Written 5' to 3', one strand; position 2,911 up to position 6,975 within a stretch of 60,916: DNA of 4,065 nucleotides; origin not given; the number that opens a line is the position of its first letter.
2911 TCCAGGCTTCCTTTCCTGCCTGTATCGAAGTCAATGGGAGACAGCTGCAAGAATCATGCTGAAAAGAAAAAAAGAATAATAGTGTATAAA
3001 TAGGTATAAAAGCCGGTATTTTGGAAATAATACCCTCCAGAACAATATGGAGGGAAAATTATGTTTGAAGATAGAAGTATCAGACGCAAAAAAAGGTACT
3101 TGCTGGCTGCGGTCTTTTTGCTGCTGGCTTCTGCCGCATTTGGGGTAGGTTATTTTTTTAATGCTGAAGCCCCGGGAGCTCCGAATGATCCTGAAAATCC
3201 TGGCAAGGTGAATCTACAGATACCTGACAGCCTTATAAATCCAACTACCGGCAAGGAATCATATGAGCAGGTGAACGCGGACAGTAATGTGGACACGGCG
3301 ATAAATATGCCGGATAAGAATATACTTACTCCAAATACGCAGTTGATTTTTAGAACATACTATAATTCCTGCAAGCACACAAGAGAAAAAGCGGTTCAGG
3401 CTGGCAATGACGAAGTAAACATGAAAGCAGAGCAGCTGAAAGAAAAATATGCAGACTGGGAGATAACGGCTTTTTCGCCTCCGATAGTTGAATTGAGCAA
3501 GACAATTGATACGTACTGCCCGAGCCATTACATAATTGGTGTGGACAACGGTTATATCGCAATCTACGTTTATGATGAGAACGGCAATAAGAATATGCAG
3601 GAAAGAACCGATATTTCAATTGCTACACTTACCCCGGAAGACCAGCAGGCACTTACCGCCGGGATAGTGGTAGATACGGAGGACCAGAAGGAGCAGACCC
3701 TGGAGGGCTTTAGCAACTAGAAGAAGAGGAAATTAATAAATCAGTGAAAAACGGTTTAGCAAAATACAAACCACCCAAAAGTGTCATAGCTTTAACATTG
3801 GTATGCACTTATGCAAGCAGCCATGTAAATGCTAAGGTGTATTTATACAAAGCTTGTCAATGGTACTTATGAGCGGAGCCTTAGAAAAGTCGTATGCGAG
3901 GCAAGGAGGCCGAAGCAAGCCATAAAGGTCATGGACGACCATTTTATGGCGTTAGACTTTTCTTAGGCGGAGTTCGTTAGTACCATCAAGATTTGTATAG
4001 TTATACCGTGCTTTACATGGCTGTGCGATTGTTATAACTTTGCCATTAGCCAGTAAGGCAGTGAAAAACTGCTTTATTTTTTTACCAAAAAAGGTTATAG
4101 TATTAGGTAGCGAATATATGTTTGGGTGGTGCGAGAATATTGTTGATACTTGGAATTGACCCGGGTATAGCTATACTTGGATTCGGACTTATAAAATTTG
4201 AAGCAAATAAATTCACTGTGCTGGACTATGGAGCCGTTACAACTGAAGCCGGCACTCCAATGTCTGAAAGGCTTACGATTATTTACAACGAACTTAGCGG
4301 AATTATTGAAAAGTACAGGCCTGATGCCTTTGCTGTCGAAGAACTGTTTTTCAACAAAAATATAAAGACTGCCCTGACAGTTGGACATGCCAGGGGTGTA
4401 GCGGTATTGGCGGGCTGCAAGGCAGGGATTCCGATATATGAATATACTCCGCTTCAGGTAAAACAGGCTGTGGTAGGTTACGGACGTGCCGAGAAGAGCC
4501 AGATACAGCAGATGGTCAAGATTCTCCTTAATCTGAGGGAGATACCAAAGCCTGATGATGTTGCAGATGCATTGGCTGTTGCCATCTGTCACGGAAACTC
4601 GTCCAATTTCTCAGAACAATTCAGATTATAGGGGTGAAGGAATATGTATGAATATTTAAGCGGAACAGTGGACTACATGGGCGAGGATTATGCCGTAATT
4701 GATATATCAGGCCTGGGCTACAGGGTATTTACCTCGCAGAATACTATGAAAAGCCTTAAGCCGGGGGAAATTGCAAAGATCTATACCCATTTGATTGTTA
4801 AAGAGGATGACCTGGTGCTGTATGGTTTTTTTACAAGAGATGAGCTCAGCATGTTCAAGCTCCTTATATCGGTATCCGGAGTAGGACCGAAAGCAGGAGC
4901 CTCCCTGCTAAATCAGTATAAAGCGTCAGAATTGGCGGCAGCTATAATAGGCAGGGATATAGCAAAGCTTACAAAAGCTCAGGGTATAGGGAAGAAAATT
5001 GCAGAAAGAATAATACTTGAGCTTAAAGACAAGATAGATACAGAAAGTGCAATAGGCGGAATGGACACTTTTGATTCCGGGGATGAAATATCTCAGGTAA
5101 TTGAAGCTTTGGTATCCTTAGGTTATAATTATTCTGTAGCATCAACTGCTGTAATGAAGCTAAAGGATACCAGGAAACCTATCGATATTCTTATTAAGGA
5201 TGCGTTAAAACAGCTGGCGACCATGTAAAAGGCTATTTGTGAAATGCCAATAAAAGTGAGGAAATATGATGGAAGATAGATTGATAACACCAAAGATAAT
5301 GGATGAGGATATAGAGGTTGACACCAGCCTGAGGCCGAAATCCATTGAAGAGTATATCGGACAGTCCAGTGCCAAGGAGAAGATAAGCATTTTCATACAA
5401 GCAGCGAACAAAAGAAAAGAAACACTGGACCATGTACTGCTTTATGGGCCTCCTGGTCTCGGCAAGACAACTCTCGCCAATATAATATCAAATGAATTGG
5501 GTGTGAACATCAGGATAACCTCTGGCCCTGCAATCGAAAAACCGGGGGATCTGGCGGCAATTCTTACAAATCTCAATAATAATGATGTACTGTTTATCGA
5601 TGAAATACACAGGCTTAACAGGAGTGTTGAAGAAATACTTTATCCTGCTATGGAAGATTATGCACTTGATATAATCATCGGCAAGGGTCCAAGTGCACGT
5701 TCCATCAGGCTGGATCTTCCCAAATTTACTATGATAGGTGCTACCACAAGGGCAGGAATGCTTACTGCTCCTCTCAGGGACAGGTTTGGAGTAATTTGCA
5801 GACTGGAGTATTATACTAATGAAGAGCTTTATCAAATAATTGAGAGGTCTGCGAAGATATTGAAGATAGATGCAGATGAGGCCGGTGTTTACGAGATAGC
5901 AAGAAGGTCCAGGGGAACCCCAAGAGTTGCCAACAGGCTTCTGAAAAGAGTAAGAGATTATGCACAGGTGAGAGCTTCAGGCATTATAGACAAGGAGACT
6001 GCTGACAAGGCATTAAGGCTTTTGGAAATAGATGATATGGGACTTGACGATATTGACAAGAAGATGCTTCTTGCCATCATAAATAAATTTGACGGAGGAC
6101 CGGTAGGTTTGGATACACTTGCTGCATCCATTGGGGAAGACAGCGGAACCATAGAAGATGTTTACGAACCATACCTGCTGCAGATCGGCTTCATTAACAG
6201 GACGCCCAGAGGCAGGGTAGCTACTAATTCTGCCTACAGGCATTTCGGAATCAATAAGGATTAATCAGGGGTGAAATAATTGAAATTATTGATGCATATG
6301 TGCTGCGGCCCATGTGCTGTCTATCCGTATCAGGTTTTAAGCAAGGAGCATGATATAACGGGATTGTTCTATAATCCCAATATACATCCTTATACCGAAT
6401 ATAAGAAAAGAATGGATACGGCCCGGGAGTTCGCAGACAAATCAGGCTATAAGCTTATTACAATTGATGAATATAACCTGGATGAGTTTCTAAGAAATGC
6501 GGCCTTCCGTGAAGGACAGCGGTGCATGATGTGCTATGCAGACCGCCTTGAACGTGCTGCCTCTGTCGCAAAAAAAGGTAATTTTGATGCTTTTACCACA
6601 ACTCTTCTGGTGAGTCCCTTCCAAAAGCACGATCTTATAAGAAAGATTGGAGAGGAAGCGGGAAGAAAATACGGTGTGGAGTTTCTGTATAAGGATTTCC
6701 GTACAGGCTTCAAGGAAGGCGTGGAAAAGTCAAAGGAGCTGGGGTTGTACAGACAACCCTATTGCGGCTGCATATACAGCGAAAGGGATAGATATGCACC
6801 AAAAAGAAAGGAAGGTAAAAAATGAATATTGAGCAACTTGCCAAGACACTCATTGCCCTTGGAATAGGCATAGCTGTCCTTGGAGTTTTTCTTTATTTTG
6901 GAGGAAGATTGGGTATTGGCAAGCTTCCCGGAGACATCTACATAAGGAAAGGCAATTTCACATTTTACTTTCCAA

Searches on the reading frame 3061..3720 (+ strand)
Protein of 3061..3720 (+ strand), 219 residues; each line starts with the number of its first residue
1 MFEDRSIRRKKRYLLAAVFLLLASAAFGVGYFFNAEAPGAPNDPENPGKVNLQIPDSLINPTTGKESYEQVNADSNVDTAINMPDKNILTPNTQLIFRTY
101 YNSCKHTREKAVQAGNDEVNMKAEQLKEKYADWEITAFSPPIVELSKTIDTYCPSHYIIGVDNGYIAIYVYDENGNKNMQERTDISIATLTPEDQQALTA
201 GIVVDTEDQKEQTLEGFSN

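Call 54: search_protein_families(library=pfam, proteins=[window:3061-3720:+], max_evalue=0.00001)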
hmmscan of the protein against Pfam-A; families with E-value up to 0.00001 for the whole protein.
window:3061-3720:+ (219 aa): 1 family
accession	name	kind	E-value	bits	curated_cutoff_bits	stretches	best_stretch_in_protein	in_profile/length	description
PF08955.15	BofC_C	-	3.8e-06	27.3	21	1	158-218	12-73/74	BofC C-terminal domain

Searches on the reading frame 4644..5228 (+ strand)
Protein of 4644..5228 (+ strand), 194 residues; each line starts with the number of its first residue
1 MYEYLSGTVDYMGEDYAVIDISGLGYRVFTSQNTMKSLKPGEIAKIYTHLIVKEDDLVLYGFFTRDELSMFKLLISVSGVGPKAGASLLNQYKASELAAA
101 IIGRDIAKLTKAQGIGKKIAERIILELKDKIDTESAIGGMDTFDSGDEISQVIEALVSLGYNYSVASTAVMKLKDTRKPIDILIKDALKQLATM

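Call 54: search_protein_families(library=pfam, proteins=[window:4644-5228:+], max_evalue=0.00001)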
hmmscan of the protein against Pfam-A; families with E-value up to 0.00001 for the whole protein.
window:4644-5228:+ (194 aa): 3 families
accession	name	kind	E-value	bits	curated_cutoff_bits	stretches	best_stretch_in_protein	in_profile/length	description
PF01330.27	RuvA_N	-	2.5e-22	79.1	23.6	1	1-61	1-61/61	RuvA N terminal domain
PF14520.12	HHH_5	-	2.7e-15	57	27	1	71-129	1-57/57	Helix-hairpin-helix domain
PF07499.19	RuvA_C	-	3e-07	31.2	24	1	149-191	3-46/47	RuvA, C-terminal domain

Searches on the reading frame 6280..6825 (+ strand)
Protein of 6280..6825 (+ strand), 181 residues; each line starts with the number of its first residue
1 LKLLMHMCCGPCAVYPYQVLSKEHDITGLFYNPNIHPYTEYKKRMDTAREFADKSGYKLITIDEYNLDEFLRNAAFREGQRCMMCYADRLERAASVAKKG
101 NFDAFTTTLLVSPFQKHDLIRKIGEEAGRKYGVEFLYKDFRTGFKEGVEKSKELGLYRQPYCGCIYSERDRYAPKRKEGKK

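Call 54: search_protein_families(library=pfam, proteins=[window:6280-6825:+], max_evalue=0.00001)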
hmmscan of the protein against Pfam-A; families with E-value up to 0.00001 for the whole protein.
window:6280-6825:+ (181 aa): 1 family
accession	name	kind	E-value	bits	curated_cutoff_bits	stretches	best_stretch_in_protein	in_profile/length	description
PF02677.20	QueH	-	9.7e-65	218.4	23.5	1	3-169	1-174/175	Epoxyqueuosine reductase QueH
